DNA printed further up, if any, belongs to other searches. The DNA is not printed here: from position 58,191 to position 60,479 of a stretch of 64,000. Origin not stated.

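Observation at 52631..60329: Recent tandem triplication of a T9SS cargo gene, with the middle copy inactivated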

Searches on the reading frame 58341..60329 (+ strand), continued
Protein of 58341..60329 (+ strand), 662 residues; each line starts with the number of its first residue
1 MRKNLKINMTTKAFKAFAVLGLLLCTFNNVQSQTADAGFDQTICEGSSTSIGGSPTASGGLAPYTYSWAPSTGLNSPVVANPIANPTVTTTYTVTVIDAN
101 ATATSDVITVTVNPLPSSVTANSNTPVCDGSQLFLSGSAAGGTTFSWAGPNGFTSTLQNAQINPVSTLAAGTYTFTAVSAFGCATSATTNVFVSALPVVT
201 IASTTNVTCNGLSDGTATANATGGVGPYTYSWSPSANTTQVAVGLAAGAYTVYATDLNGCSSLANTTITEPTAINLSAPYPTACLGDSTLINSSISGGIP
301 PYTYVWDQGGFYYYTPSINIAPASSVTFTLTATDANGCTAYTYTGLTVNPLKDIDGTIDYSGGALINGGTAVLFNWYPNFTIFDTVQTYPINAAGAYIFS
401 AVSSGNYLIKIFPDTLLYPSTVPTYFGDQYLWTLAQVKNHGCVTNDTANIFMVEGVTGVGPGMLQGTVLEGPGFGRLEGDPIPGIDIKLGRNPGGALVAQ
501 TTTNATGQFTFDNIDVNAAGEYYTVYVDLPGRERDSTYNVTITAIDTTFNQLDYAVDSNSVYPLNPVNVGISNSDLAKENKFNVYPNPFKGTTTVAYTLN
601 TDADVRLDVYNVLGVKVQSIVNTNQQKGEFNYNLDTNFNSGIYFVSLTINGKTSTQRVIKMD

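Call 28: search_protein_families(library=ncbifam, proteins=[window:58341-60329:+, L002:7734-9998:+], max_evalue=0.01)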
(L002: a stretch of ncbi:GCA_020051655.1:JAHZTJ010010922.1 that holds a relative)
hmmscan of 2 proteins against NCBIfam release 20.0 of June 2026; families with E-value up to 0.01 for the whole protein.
window:58341-60329:+ (662 aa): 3 families
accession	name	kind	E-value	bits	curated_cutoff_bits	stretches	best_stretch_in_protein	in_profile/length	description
TIGR04183.1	Por_Secre_tail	domain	3.7e-12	46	23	1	584-660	1-71/72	T9SS type A sorting domain-containing protein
NF038113.1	T9SSA_dep_M36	equivalog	5.4e-08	31.5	885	1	570-659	782-867/869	T9SS-dependent M36 family metallopeptidase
NF052323.1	T9SSA_dep_M6i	equivalog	1.3e-05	23.4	600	1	573-660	949-1038/1043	T9SS-dependent M6-like inactivated metalloprotease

L002:7734-9998:+ (754 aa): 3 families
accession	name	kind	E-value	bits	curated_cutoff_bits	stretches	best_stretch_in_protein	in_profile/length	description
TIGR04183.1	Por_Secre_tail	domain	1.7e-12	47.1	23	1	676-752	1-71/72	T9SS type A sorting domain-containing protein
NF038113.1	T9SSA_dep_M36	equivalog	6.9e-08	31.1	885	1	661-751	781-867/869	T9SS-dependent M36 family metallopeptidase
NF052323.1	T9SSA_dep_M6i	equivalog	2.6e-05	22.4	600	1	667-751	951-1037/1043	T9SS-dependent M6-like inactivated metalloprotease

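Call 30: search_solved_structures(query=window:58341-60329:+, max_evalue=0.01)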
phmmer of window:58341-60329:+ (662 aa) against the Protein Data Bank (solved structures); distinct sequences matched with E-value up to 0.01: 4.
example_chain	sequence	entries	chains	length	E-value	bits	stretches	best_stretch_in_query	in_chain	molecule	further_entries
9flp_A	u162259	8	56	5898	4.5e-168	564.1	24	77-237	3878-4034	The grappling hook protein A in the bacterium Aureispira sp. CCB-QB1 | The grappling hook protein A (GhpA) in the bacterium Aureispira sp. CCB-QB1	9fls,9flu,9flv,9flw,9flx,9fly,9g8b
9ncf_S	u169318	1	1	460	2.8e-07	32.9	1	74-235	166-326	Immunoglobulin-like domain protein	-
9c2d_S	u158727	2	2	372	5.1e-05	25.5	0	74-194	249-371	Tail protein | Putative tail protein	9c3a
5lxk_A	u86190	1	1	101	0.0051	18.9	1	41-115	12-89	Decoration protein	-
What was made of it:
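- On SprB-repeat / GhpA-like surface filament: g3 is 662 aa and g2 is 754 aa, against 5898 aa for the GhpA chain in the PDB sequence set (call 30).
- Closest known: SprB-repeat / GhpA grappling-hook type Ig-repeat surface filaments. Same: By sequence it hits GhpA at E 4.5e-168 over 24 stretches (call 30).
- Closest known: SprB-repeat / GhpA grappling-hook type Ig-repeat surface filaments. Different: g2 and g3 are 662-754 aa, against 5898 aa for the deposited GhpA sequence (call 30), so they are short chains rather than long filaments.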

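Call 46: predict_structure(alignment_id=A3)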
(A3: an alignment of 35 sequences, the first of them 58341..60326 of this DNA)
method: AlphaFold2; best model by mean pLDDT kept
length: 662 residues; sequences in the alignment: 35
mean_pLDDT: 82.6   pTM: 0.43
mean pLDDT of the five models: 82.6, 82.5, 81.3, 80.8, 80.2
residues with pLDDT >= 90: 234; 70-90: 337; 50-70: 64; < 50: 27
segments of 3 or more residues with pLDDT < 50: 1-9, 28-30, 568-577
pLDDT, mean of each block of 10 residues (from residue 1): 43 58 52 80 89 82 87 89 90 89 88 89 91 92 90 91 90 93 91 92 93 94 90 93 95 93 94 89 85 91 89 89 88 92 89 90 79 86 83 90 91 78 83 83 89 62 80 58 73 70 81 71 81 76 70 80 63 44 77 81 86 85 82 78 89 84 79
secondary structure, 60 per line:
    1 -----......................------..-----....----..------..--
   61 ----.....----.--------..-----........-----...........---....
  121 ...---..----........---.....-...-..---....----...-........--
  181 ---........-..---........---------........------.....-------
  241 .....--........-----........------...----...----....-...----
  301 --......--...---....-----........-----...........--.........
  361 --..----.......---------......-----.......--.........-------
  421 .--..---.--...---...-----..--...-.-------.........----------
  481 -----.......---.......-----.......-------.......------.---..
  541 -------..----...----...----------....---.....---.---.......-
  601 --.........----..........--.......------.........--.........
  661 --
elements in order: H6-27 E41-44 E65-69 E90-97 E103-113 E117-123 E133-140 E144-148 E159-162 E171-178 E184-191 E198-205 E215-222 E229-233 E241-245 E248-255 E261-268 E275-277 E282-284 E289-292 E294-296 E303-308 E311-313 E317-320 E326-333 E339-349 E352-360 E369-375 E385-390 E396-402 E405-413 E438-440 E450-452 E462-470 E486-492 E496-502 E508-514 E522-528 E554-556 E561-563 H574-577 E581-585 E593-599 E603-611 E616-625 E628-634 E641-649 E652-660
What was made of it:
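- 58341..60329 (+): g3: an intact 662-aa T9SS type A cargo protein. It has a signal peptide, a PKD-like domain, an Ig_7 domain, two SprB repeats, the shared C-terminal module and a CTD (aa 584-659, nt 60090-60317). The AlphaFold2 model (pLDDT 82.6) is an all-beta chain of Ig-like domains (call 46).
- On T9SS type A cargo: The g3 model shows an N-terminal helix at residues 6-27 with low confidence (call 46).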

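Call 48: fold_search(model_id=the predicted structure, library=pdb)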
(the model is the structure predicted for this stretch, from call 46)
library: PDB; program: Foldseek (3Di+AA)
matches with E <= 10: 1909; with E <= 0.001: 343
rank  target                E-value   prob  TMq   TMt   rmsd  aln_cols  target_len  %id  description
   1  9flp_A                1.3e-20  1.00  0.35  0.27  23.2       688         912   17  CryoEM structure of the neck (1403-2314) in the grappling hook protein A (GhpA) in the bacterium Aureispira sp. CCB-QB (released 2024-10-16)
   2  9fly_A                4.4e-20  1.00  0.37  0.30  24.3       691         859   18  CryoEM structure of the base (4151-5009) in the grappling hook protein A (GhpA) in the bacterium Aureispira sp. CCB-QB (released 2024-10-16)
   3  9flw_A                2.8e-19  1.00  0.33  0.41  15.4       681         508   16  CryoEM structure of the fragment-6 (3571-4078) in the grappling hook protein A (GhpA) in the bacterium Aureispira sp.  (released 2024-10-16)
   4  9flv_A                6.4e-18  1.00  0.37  0.54   8.6       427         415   22  CryoEM structure of the fragment-5 (2393-2807) in the grappling hook protein A (GhpA) in the bacterium Aureispira sp.  (released 2024-10-16)
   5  8k53_A                8.9e-18  1.00  0.16  0.15  42.0       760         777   13  Structure of the Dimeric Human CNTN2 Ig 1-6-FNIII 1-2 Domain in an Asymmetric State (released 2023-12-06)
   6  6iaa_A                1.5e-16  1.00  0.25  0.22  44.0       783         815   12  hRobo2 ectodomain (released 2019-03-13)
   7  9flu_A                5.6e-16  1.00  0.37  0.68   4.7       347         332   24  CryoEM structure of the fragment-1 (3402-3733) in the grappling hook protein A (GhpA) in the bacterium Aureispira sp.  (released 2024-10-16)
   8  9flx_A                4.0e-15  1.00  0.37  0.66   4.6       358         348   22  CryoEM structure of the fragment-4 (4074-4421) in the grappling hook protein A (GhpA) in the bacterium Aureispira sp.  (released 2024-10-16)
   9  9g8b_A                1.1e-14  1.00  0.38  0.68   4.5       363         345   24  CryoEM structure of the fragment-2 (2892-3236) in the grappling hook protein A (GhpA) in the bacterium Aureispira sp.  (released 2024-10-16)
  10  9fls_A                1.2e-14  1.00  0.32  0.55   7.1       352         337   26  CryoEM structure of the fragment-3 (2061-2397) in the grappling hook protein A (GhpA) in the bacterium Aureispira sp.  (released 2024-10-16)
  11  9ijj_O                2.5e-13  1.00  0.16  0.11  32.1       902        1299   10  In situ structure of the central apparatus in mouse sperm axoneme. (released 2025-06-04)
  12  9ijj_4I               4.2e-13  1.00  0.17  0.07  26.9       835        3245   10  In situ structure of the central apparatus in mouse sperm axoneme. (released 2025-06-04)
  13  5oj2_B                4.4e-13  1.00  0.16  0.16  64.3       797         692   12  Crystal structure of the chicken MDGA1 ectodomain (released 2017-08-23)
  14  7som_D                4.4e-13  1.00  0.16  0.10  48.8       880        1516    8  Ciliary C2 central pair apparatus isolated from Chlamydomonas reinhardtii (released 2022-04-13)
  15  5k6w_A                4.8e-13  1.00  0.18  0.22  44.7       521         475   13  Sidekick-1 immunoglobulin domains 1-5 (released 2016-09-28)
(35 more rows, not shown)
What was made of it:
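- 58341..60329 (+): The best fold and sequence matches are GhpA grappling-hook repeats (calls 30, 48).
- On SprB-repeat / GhpA-like surface filament: GhpA hits by sequence and by fold (calls 30, 48).
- Closest known: SprB-repeat / GhpA grappling-hook type Ig-repeat surface filaments. Same: By fold it matches GhpA fragments with target-normalised TM up to 0.68 (call 48).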
